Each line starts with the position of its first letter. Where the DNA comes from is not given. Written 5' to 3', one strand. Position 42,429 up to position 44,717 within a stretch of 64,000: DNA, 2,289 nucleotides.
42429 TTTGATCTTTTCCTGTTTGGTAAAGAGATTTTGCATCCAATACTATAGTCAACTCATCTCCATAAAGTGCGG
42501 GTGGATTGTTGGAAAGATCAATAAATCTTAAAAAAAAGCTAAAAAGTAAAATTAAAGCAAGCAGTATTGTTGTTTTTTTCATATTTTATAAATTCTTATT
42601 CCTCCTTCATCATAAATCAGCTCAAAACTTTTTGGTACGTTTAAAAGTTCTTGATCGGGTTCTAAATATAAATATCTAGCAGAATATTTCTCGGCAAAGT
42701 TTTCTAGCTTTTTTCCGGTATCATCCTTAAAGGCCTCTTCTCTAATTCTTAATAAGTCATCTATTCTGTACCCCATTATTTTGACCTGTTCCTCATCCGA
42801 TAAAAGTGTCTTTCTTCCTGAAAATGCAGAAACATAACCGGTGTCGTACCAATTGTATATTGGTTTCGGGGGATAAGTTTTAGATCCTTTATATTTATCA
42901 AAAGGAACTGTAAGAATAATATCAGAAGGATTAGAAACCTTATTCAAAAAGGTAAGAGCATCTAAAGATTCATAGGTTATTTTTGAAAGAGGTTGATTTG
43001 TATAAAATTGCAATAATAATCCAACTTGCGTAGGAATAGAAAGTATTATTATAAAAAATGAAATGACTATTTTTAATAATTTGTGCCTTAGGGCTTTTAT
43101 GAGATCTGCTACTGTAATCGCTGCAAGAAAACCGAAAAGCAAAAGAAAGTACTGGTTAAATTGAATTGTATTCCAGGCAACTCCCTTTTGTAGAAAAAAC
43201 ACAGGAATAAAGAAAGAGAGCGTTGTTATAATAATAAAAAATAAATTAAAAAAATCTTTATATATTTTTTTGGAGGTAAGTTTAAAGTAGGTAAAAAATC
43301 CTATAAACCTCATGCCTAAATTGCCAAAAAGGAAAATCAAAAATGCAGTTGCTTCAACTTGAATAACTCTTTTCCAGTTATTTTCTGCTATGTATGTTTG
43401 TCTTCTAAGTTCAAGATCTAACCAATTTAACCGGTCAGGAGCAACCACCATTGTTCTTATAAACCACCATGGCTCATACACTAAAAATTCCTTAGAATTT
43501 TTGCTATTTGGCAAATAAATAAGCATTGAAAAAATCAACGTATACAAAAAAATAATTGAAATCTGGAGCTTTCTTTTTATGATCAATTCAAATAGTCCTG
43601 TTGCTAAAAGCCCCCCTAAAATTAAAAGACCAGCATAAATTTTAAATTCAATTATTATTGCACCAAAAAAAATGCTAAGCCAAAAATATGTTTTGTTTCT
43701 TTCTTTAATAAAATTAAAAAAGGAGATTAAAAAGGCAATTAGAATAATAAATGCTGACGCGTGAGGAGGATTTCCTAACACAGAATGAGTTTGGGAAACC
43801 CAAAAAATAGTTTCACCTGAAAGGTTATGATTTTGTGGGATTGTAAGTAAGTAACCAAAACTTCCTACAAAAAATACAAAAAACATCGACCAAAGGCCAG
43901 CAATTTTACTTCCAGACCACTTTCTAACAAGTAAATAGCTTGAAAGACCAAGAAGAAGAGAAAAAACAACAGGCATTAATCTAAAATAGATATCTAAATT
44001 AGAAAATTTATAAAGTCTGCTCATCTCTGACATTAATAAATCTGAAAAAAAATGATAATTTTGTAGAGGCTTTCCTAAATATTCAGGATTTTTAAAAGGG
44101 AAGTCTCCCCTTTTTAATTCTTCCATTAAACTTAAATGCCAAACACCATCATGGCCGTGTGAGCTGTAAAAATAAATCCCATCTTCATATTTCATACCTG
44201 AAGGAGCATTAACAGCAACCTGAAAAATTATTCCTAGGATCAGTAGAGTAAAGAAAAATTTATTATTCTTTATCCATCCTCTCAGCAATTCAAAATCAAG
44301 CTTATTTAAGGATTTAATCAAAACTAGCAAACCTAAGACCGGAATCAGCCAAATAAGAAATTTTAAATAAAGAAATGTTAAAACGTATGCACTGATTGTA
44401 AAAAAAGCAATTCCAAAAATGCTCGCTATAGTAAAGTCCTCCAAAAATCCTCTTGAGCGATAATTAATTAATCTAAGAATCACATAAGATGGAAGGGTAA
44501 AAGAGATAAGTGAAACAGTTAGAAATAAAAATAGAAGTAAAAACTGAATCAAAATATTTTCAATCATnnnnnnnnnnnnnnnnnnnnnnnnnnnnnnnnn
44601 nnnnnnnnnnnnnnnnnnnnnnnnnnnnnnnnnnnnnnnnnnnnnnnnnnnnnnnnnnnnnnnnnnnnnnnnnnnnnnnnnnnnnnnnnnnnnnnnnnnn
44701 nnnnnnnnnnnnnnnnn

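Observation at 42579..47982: Domain-shuffled pair: a 662-aa 'GHDGVWH' membrane protein followed by an 1140-aa protein that fuses the novel extracytoplasmic domain to a second copy of the same membrane domain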

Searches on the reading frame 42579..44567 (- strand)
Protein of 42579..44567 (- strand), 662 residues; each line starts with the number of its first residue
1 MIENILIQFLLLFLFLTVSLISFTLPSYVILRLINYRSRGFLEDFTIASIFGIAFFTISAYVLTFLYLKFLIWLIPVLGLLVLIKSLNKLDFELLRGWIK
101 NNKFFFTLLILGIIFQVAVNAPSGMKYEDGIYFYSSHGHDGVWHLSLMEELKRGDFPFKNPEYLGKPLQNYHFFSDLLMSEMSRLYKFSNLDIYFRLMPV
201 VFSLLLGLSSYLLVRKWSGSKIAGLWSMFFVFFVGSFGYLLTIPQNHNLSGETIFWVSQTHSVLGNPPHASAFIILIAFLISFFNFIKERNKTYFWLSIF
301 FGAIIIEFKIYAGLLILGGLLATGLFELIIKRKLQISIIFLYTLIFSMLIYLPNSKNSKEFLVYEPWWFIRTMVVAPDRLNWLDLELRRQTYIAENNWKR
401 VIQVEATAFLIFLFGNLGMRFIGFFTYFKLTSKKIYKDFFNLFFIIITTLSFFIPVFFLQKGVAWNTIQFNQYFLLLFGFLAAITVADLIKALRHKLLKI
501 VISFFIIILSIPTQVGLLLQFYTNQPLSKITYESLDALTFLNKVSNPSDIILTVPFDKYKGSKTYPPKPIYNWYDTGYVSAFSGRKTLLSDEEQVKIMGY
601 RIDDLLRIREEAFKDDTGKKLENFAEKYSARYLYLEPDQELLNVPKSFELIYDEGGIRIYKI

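Call 3: search_protein_families(library=pfam, proteins=[window:42579-44567:-], max_evalue=1)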
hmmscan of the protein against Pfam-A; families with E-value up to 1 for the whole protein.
window:42579-44567:- (662 aa): 0 families

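Call 7: search_protein_families(library=ncbifam, proteins=[window:42579-44567:-], max_evalue=1)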
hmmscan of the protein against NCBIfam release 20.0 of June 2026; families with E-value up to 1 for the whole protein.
window:42579-44567:- (662 aa): 0 families

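Call 11: find_homologous_proteins(query=window:42579-44567:-, max_evalue=0.001)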
Query window:42579-44567:- (662 aa): 673 proteins with E <= 0.001 among 8000 candidates; the best 120 are listed.
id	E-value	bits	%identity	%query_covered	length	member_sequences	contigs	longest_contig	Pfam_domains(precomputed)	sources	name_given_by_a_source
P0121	0.0e+0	1453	100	100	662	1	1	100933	-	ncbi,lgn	-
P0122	0.0e+0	1198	80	100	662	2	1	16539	-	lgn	-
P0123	0.0e+0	1154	77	100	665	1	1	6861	-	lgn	-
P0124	1.0e-247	842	57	99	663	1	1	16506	-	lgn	-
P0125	4.8e-246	837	58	100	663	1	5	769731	-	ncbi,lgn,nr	ncbi:hypothetical protein HYU45_02380 [Candidatus Daviesbacteria bacterium]|nr:hypothetical protein 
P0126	6.9e-244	829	59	96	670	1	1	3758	-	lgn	-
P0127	1.1e-243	829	58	99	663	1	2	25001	-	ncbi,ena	-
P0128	1.2e-240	819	60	94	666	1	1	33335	-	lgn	-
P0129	1.7e-240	818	58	100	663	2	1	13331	-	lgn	-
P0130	2.5e-240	818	57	99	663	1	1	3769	-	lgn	-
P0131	2.7e-240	818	57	97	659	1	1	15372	-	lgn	-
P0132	2.9e-240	818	56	99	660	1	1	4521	-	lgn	-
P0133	2.9e-240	817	57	99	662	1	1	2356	-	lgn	-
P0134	3.1e-240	817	57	100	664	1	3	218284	-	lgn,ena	-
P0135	3.6e-240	817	59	97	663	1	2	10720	-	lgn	-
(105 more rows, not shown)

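Call 17: search_solved_structures(query=A1, max_evalue=10, show_alignments=2)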
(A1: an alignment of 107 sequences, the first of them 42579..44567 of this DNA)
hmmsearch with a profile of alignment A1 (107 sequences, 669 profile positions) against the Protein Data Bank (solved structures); distinct sequences matched with E-value up to 10: 0.

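Call 31: predict_structure(alignment_id=A1)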
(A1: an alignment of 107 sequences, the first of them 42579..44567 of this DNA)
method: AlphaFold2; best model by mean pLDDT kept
length: 662 residues; sequences in the alignment: 107
mean_pLDDT: 92.9   pTM: 0.94
mean pLDDT of the five models: 92.9, 92.8, 92.1, 91.4, 91.0
residues with pLDDT >= 90: 508; 70-90: 142; 50-70: 12; < 50: 0
segments of 3 or more residues with pLDDT < 50: none
pLDDT, mean of each block of 10 residues (from residue 1): 90 98 98 94 97 98 96 98 93 89 96 92 93 88 95 93 89 92 97 96 98 98 98 91 86 64 84 98 98 98 96 97 98 98 97 79 86 81 89 97 92 92 97 90 98 93 84 96 98 97 96 89 91 97 96 91 87 91 94 88 93 94 96 91 90 96 97
secondary structure, 60 per line:
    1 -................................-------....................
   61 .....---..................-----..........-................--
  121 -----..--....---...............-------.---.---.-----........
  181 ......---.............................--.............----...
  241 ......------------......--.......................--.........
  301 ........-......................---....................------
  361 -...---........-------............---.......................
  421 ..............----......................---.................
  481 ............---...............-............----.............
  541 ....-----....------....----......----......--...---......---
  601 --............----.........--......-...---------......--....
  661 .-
elements in order: H2-33 H41-65 H69-86 H92-101 H103-118 E130-133 H137-151 H173-186 H190-218 H221-233 H238-246 H259-264 H267-289 H292-308 H310-331 H335-354 E362-364 H368-375 H383-394 H398-434 H439-457 E458-460 H464-492 H496-510 H512-523 E528-531 H532-544 E550-553 H560-563 H570-573 H578-583 E586-588 H592-597 H603-614 H619-627 E630-635 E649-654 E657-661

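Call 46: search_protein_representatives(alignment_id=A1)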
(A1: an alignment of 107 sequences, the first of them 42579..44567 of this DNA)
Query: 107 sequences, 669 profile positions. Proteins with E-value up to 0.001 (for the whole library): 2011; up to 1e-10: 1479; up to 1e-30: 1006. The best 150 are listed.
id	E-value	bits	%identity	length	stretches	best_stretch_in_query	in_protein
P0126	2.1e-282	955.0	-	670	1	6-668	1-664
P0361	7.9e-232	787.9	-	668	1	6-668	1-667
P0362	8.4e-225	764.7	-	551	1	110-667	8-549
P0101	9.7e-224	761.2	-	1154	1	19-666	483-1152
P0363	4.3e-219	745.8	-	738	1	15-668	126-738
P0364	8.2e-219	744.9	-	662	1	9-668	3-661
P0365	1.2e-217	741.0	-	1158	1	19-668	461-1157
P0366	4.0e-211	719.5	-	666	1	13-668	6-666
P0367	1.5e-206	704.3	-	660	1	13-667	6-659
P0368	9.7e-203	691.8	-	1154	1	17-667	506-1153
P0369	3.1e-201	686.8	-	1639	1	15-667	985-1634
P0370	7.3e-192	655.8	-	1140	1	7-666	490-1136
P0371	1.5e-189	648.1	-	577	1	100-667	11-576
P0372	1.7e-189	648.0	-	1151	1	14-667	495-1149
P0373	3.6e-188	643.6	-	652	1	20-667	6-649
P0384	1.3e-173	595.5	-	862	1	10-667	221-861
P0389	1.4e-169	582.1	-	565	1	107-668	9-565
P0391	5.6e-169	580.2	-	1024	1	101-668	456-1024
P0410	6.0e-153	527.2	-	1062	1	105-667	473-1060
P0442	7.4e-131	454.2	-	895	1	105-667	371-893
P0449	4.7e-126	438.3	-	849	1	82-668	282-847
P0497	5.7e-105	368.7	-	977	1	104-668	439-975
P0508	2.5e-101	356.6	-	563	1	103-668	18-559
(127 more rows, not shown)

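Call 49: list_cluster_members(proteins=[P0369, P0391, P0410, P0371, P0389, P0363, P0384, P0442, P0508, P0497])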
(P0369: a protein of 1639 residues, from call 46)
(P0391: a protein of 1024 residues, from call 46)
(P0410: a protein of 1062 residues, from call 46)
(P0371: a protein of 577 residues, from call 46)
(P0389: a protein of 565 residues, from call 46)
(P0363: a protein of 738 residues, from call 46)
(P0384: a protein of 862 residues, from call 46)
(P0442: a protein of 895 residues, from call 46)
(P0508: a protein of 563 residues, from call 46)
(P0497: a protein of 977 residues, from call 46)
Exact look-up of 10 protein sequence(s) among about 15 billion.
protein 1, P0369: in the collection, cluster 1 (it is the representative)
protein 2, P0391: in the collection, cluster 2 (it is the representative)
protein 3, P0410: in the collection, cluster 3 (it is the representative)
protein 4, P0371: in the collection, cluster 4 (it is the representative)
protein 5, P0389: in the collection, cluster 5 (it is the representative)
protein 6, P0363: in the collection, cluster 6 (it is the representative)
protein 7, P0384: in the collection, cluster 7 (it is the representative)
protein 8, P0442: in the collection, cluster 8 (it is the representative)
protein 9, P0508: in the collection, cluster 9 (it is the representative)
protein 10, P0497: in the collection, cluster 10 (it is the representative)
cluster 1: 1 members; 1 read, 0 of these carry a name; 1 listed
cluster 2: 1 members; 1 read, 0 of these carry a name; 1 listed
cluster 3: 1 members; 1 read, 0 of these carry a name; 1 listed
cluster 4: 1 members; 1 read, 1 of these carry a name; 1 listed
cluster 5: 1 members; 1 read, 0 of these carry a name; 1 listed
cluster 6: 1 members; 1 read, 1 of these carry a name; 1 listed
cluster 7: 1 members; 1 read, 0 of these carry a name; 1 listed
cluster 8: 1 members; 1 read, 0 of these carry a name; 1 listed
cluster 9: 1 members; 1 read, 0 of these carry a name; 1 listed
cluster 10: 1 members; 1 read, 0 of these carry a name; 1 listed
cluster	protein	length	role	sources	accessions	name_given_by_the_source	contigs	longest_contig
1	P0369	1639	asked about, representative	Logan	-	-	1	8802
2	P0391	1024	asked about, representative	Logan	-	-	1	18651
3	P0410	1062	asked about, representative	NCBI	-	-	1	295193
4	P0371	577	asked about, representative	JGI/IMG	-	hypothetical protein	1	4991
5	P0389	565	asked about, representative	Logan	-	-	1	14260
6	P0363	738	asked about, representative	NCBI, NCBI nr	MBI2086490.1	hypothetical protein HYT74_04060, partial [Candidatus Daviesbacteria bacterium] | hypothetical protein [Candidatus Daviesbacteria bacterium]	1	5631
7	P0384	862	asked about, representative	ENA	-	-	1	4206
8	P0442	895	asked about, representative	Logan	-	-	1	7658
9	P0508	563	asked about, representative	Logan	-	-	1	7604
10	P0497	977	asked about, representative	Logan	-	-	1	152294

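Call 53: search_protein_families(library=pfam, proteins=[P0369, P0384, P0442, P0449], max_evalue=0.1)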
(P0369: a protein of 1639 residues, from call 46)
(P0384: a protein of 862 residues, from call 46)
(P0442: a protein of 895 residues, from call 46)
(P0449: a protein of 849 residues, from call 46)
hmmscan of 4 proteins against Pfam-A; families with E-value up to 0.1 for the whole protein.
P0369 (1639 aa): 2 families
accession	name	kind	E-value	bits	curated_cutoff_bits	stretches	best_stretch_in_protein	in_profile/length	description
PF13440.11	Polysacc_synt_3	-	9.5e-55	186.3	23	1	50-333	2-283/293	Polysaccharide biosynthesis protein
PF01943.22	Polysacc_synt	-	3.6e-27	95.9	28.2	1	27-294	3-274/274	Polysaccharide biosynthesis protein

P0384 (862 aa): 0 families

P0442 (895 aa): 0 families

P0449 (849 aa): 0 families

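Call 58: find_related_loci(query=A1, collection=genome_contigs, flank=8000)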
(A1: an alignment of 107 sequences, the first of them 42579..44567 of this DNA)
Query A1 (662 aa) in genome_contigs; peptide patterns used: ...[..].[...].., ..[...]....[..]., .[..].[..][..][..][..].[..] (x = any residue, [..] = any of these).
599 stretches matched a pattern (row limit reached: there are more); 503 encode a relative of the query (tblastn E <= 1e-3); the best 80 are kept; 77 distinct loci.
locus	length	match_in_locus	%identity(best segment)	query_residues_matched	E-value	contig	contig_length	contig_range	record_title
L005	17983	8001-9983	59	1-662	0e+0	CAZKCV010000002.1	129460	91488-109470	MAG TPA_asm: uncultured Gammaproteobacteria bacterium isolate binchicken_co251_142 genome assembly, contig: NODE_217_len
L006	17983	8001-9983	58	1-662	0e+0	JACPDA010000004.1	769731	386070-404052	MAG: Candidatus Daviesbacteria bacterium isolate NC_groundwater_297_Ag_B-0.1um_41_14 S7_GD2017_3_B1_scaffold_1, whole ge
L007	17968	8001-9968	57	4-662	0e+0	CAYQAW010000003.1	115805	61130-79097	MAG TPA_asm: uncultured Gammaproteobacteria bacterium isolate binchicken_co251_588 genome assembly, contig: NODE_257_len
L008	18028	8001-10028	54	1-662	0e+0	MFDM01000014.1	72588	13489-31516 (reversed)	MAG: Candidatus Daviesbacteria bacterium RIFCSPLOWO2_01_FULL_39_12 rifcsplowo2_01_scaffold_2219, whole genome shotgun se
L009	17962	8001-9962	56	8-662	0e+0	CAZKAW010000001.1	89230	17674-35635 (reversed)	MAG TPA_asm: uncultured Gammaproteobacteria bacterium isolate binchicken_co38_470 genome assembly, contig: NODE_653_leng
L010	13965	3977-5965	55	5-662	0e+0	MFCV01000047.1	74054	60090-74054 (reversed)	MAG: Candidatus Daviesbacteria bacterium RIFCSPHIGHO2_02_FULL_36_13 rifcsphigho2_02_scaffold_875, whole genome shotgun s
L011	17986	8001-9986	54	1-662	0e+0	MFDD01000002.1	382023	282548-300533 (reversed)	MAG: Candidatus Daviesbacteria bacterium RIFCSPHIGHO2_02_FULL_43_12 rifcsphigho2_02_scaffold_105, whole genome shotgun s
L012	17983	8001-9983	54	5-662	0e+0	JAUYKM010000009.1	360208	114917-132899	MAG: Candidatus Daviesbacteria bacterium isolate C24_metabat.bin.195_sub C24_k141_65138, whole genome shotgun sequence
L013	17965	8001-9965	55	5-661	0e+0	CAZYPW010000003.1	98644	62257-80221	MAG TPA_asm: uncultured Gammaproteobacteria bacterium isolate binchicken_co38_269 genome assembly, contig: NODE_541_leng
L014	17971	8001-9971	56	5-662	0e+0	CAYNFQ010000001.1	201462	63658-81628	MAG TPA_asm: uncultured Gammaproteobacteria bacterium isolate binchicken_co110_279 genome assembly, contig: NODE_160_len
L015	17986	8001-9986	55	1-662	0e+0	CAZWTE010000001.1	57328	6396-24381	MAG TPA_asm: uncultured Gammaproteobacteria bacterium isolate binchicken_co144_909 genome assembly, contig: NODE_1211_le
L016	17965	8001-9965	56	5-661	0e+0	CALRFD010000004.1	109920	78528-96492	MAG: Patescibacteria group bacterium isolate Ike-100m-12 genome assembly, contig: Ike-100-c60, whole genome shotgun sequ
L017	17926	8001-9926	48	1-640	5e-180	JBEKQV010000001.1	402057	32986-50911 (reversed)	MAG: Candidatus Microgenomates bacterium isolate SPRUCE 496 SPRUCE_496_1, whole genome shotgun sequence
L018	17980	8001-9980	53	4-661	0e+0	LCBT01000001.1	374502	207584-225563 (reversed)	MAG: Candidatus Daviesbacteria bacterium GW2011_GWA1_41_61 UU73_C0001, whole genome shotgun sequence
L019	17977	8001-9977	56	4-662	0e+0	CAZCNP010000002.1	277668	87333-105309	MAG TPA_asm: uncultured Gammaproteobacteria bacterium isolate binchicken_co38_1123 genome assembly, contig: NODE_94_leng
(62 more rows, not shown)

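Call 68: fold_search(model_id=the predicted structure, library=pdb)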
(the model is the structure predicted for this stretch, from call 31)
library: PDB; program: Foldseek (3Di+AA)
matches with E <= 10: 288; with E <= 0.001: 14
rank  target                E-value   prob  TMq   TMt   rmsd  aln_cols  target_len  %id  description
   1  7e9s_A                5.7e-09  1.00  0.48  0.38  13.1       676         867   15  Archaeal oligosaccharyltransferase AglB from Archaeoglobus fulgidus in complex with an inhibitory peptide and a dolich (released 2021-09-08)
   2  9n9j_I                2.4e-08  1.00  0.49  0.47  13.7       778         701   10  Structure of a GRP94 folding intermediate engaged with a CCDC134- and FKBP11-bound secretory translocon (released 2025-11-19)
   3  3rce_A                1.9e-07  1.00  0.42  0.41  16.7       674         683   13  Bacterial oligosaccharyltransferase PglB (released 2011-06-15)
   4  8pn9_A                2.2e-07  1.00  0.49  0.49  13.6       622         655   11  Structure of human oligosaccharyltransferase OST-A complex bound to NGI-1 (released 2024-05-08)
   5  6s7t_A                2.4e-07  1.00  0.47  0.44  15.0       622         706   12  Cryo-EM structure of human oligosaccharyltransferase complex OST-B (released 2019-12-18)
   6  6ezn_F                3.2e-07  1.00  0.49  0.50  12.4       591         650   12  Cryo-EM structure of the yeast oligosaccharyltransferase (OST) complex (released 2018-01-17)
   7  6ftg_5                3.3e-07  1.00  0.48  0.49  13.3       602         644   11  Subtomogram average of OST-containing ribosome-translocon complexes from canine rough microsomal membranes (released 2018-03-21)
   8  6s7o_A                1.3e-06  1.00  0.48  0.48  13.7       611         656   11  Cryo-EM structure of human oligosaccharyltransferase complex OST-A (released 2019-12-18)
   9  6gxc_A                1.9e-06  1.00  0.44  0.42  15.7       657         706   13  Bacterial oligosaccharyltransferase PglB in complex with an inhibitory peptide and a reactive lipid-linked oligosaccha (released 2018-11-14)
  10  5ogl_A                3.8e-06  1.00  0.43  0.41  13.7       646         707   14  Structure of bacterial oligosaccharyltransferase PglB in complex with an acceptor peptide and an lipid-linked oligosac (released 2017-10-25)
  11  7zlh_A                7.3e-06  1.00  0.48  0.48  11.6       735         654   10  Cryo-EM structure of C-mannosyltransferase CeDPY19, in apo state, bound to CMT2-Fab and anti-Fab nanobody (released 2023-01-11)
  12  8if8_C                7.3e-06  1.00  0.50  0.55  14.2       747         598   10  Arabinosyltransferase AftA (released 2023-05-31)
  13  7zli_A                3.3e-05  1.00  0.48  0.48  11.8       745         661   10  Cryo-EM structure of C-mannosyltransferase CeDPY19, in complex with Dol25-P-Man and bound to CMT2-Fab and anti-Fab nan (released 2023-01-11)
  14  8if8_B                9.9e-05  1.00  0.47  0.50  11.2       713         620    9  Arabinosyltransferase AftA (released 2023-05-31)
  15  6p25_B                6.0e-02  0.99  0.24  0.24   5.8       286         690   15  Structure of S. cerevisiae protein O-mannosyltransferase Pmt1-Pmt2 complex bound to the sugar donor and a peptide acce (released 2019-07-10)
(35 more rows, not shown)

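Call 75: find_encoding_contigs(protein=P0121, flank=500, max_places=2)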
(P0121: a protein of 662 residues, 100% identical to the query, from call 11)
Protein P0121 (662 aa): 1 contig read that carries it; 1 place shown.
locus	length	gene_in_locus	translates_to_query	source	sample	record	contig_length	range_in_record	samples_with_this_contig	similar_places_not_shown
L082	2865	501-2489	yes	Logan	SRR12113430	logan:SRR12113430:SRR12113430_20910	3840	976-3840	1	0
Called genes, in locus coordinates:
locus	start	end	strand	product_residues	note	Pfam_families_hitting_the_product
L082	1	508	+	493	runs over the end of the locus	?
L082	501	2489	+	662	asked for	-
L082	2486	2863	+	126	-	?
